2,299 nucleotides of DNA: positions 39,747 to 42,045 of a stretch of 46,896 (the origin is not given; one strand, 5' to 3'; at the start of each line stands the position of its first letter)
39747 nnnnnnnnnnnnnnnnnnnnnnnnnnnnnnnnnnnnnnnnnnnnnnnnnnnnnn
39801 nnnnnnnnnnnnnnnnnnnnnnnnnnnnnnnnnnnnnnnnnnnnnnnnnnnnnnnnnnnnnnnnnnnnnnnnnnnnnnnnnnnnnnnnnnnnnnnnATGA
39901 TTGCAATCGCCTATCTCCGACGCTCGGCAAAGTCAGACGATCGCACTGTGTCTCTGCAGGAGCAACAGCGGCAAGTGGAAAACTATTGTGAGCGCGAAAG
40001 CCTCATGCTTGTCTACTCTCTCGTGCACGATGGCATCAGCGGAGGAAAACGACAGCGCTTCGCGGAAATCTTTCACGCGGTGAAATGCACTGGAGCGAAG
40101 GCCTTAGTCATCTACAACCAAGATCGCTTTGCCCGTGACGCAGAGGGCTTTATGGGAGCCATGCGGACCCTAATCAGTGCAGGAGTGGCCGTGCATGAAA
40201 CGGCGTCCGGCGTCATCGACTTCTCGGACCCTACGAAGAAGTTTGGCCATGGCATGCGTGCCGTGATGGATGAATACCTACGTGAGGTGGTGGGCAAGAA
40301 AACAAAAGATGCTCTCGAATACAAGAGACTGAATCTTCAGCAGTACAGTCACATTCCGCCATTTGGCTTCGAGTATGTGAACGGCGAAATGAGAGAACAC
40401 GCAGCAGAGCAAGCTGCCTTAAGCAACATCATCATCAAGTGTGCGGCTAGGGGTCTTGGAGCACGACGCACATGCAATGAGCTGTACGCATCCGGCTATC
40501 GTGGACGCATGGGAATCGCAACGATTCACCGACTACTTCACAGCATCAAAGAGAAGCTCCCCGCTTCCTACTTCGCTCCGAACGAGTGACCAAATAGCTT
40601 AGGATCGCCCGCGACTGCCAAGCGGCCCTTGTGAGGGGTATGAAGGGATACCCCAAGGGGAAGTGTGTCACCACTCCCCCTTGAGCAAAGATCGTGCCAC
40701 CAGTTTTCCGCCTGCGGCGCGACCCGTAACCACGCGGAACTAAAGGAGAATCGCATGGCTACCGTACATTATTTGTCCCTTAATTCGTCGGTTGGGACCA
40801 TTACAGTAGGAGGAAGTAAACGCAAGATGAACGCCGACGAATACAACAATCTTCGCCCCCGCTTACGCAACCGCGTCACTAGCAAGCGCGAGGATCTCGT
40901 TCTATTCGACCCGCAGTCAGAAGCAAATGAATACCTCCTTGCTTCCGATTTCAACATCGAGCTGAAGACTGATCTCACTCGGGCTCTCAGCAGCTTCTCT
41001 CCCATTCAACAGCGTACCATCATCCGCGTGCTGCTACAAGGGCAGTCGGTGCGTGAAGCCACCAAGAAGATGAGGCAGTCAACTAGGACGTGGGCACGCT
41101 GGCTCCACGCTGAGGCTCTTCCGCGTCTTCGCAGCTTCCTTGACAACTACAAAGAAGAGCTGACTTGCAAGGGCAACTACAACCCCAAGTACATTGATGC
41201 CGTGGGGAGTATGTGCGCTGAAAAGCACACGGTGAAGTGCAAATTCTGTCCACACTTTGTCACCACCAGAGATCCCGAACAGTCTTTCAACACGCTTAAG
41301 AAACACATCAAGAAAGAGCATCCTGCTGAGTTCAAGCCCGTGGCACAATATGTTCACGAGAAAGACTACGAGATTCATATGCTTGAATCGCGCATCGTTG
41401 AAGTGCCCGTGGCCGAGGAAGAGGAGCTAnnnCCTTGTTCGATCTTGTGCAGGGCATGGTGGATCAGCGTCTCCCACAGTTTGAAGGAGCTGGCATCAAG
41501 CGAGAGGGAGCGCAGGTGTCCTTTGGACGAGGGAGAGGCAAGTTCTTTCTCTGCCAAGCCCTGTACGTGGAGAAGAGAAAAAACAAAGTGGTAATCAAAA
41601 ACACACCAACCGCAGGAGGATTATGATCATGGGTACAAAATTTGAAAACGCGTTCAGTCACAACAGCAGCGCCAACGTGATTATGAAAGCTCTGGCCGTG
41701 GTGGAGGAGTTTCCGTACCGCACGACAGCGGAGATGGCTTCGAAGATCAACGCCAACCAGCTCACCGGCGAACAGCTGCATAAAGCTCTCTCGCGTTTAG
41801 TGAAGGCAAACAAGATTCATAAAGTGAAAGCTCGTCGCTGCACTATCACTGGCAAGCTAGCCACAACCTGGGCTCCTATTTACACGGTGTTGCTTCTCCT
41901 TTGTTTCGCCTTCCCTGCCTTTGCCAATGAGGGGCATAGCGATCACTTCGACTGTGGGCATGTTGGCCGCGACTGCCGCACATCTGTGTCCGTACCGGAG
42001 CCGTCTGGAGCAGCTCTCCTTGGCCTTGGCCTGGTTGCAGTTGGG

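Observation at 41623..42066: Phage-encoded PEP-CTERM sorting signal attached to a winged-helix-like protein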

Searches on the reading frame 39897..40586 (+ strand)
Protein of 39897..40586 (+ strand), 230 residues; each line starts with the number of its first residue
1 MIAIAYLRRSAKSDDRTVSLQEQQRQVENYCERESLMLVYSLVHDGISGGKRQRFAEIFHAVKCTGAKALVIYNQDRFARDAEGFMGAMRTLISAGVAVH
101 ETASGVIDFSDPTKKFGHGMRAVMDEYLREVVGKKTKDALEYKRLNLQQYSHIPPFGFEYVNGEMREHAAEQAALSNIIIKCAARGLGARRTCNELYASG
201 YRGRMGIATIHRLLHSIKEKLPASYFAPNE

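Call 10: search_protein_families(library=phrogs, proteins=[window:39897-40586:+], max_evalue=0.01)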
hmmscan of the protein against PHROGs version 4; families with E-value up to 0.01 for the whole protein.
window:39897-40586:+ (230 aa): 3 families
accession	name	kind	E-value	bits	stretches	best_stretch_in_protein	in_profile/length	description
phrog_95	-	integration and excision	5.1e-26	92.4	1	1-216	88-310/651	integrase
phrog_125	-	DNA, RNA and nucleotide metabolism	9.4e-14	52.6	1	3-220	22-206/254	DNA invertase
phrog_6620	-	integration and excision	0.00039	21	1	4-82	59-135/201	transposase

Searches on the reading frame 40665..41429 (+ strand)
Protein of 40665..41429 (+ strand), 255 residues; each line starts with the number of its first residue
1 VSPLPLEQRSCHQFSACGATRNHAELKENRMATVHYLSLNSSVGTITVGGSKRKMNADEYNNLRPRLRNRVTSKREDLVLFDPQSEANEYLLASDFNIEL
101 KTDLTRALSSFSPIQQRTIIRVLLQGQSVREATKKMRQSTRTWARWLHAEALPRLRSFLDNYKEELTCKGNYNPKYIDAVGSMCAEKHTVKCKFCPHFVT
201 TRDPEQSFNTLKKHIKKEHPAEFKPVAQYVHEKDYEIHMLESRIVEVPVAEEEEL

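Call 10: search_protein_families(library=phrogs, proteins=[window:40665-41429:+], max_evalue=0.01)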
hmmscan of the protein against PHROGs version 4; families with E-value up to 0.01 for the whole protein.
window:40665-41429:+ (255 aa): 1 family
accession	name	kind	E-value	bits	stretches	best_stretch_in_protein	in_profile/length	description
phrog_3218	-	head and packaging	0.002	19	1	116-237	23-116/152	terminase small subunit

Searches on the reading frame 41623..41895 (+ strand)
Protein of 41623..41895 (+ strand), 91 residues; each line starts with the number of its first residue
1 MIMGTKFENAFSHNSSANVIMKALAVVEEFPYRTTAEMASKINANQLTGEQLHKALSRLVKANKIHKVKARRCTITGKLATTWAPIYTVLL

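Call 40: find_related_loci(query=A4, collection=viral_contigs, flank=4000)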
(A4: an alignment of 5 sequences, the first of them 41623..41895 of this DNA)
Query A4 (91 aa) in viral_contigs; peptide patterns used: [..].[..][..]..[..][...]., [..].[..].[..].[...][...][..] (x = any residue, [..] = any of these).
72 stretches matched a pattern, but none encodes a relative of the query by tblastn (E <= 1e-3).

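Call 41: find_homologous_proteins(query=A3, max_evalue=0.001)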
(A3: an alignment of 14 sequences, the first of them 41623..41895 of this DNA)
Query A3 (14 sequences) (91 aa, profile of the alignment): 153 proteins with E <= 0.001 among 8000 candidates; the best 120 are listed.
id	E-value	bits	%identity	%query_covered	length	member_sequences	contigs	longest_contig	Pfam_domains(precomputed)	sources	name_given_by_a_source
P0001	2.6e-29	119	100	98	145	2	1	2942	-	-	-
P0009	7.7e-28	114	35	89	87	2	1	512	-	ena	-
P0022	4.0e-27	112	45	85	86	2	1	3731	-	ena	-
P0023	1.1e-26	110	44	86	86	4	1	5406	-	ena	-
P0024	1.2e-26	110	39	85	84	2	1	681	-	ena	-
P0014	1.7e-26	110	34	71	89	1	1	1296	-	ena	-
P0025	4.1e-25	105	44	79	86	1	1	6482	-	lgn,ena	-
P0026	4.9e-25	105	45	86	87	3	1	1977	-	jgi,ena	-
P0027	5.6e-24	102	40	68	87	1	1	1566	-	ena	-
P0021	1.2e-23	101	34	77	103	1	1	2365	-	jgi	jgi:hypothetical protein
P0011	2.4e-23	100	42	73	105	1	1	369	-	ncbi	-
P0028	8.4e-17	79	31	68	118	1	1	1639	-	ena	-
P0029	4.6e-16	76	37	71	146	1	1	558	-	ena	-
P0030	5.6e-16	76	-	-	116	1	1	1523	-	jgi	jgi:hypothetical protein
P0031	5.6e-15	73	27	69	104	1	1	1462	-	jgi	jgi:hypothetical protein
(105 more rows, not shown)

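Call 43: find_encoding_contigs(protein=P0025, flank=4000, max_places=2)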
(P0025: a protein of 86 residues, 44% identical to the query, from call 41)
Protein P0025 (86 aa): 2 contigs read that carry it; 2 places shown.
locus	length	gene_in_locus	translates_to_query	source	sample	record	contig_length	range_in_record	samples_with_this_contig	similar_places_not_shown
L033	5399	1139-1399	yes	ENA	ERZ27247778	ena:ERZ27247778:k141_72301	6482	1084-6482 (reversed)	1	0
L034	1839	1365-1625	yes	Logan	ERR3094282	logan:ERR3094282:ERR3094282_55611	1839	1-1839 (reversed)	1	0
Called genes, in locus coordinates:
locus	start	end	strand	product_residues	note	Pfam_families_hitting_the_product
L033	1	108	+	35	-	?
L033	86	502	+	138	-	-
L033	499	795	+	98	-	-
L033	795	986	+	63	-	-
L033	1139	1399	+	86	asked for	-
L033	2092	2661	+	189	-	PF03167:UDG (weak)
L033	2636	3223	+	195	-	-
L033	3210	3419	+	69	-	-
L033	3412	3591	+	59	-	-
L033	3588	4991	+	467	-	PF00476:DNA_pol_A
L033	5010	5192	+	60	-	-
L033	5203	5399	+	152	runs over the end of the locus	-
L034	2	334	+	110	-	?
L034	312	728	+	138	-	-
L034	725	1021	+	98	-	-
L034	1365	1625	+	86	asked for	-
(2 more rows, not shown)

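Call 44: find_encoding_contigs(protein=P0023, flank=4000, max_places=2)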
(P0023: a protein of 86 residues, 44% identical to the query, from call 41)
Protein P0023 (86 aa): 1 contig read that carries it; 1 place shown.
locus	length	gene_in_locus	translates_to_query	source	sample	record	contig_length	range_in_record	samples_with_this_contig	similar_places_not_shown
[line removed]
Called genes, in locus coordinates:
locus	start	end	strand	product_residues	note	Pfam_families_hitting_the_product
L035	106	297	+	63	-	-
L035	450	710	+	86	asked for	-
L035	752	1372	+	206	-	-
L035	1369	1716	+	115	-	-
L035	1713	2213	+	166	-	PF03167:UDG (weak)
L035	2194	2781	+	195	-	-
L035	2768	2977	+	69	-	-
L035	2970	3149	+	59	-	-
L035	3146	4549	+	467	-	PF00476:DNA_pol_A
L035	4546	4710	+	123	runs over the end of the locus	PF02945:Endonuclease_7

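Call 45: find_encoding_contigs(protein=P0022, flank=4000, max_places=2)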
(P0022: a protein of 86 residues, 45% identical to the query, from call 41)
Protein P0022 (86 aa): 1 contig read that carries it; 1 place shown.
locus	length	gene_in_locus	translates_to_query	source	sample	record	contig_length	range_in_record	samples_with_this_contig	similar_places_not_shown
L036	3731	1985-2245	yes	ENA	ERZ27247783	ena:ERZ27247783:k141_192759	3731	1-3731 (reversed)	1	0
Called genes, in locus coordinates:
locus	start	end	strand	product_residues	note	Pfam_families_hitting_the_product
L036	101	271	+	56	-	-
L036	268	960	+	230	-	PF00239:Resolvase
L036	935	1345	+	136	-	-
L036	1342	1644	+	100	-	-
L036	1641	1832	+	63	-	-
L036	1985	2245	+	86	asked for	-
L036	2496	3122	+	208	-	-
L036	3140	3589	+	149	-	PF03167:UDG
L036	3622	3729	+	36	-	?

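Call 83: find_related_loci(query=A4, collection=metagenome_contigs, flank=3000)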
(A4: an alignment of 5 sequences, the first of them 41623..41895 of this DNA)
Query A4 (91 aa) in metagenome_contigs; peptide patterns used: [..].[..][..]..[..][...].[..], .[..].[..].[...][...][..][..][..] (x = any residue, [..] = any of these).
201 stretches matched a pattern; 1 encode a relative of the query (tblastn E <= 1e-3); 1 distinct loci.
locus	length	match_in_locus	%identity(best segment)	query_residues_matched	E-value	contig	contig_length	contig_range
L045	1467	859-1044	53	22-83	3e-20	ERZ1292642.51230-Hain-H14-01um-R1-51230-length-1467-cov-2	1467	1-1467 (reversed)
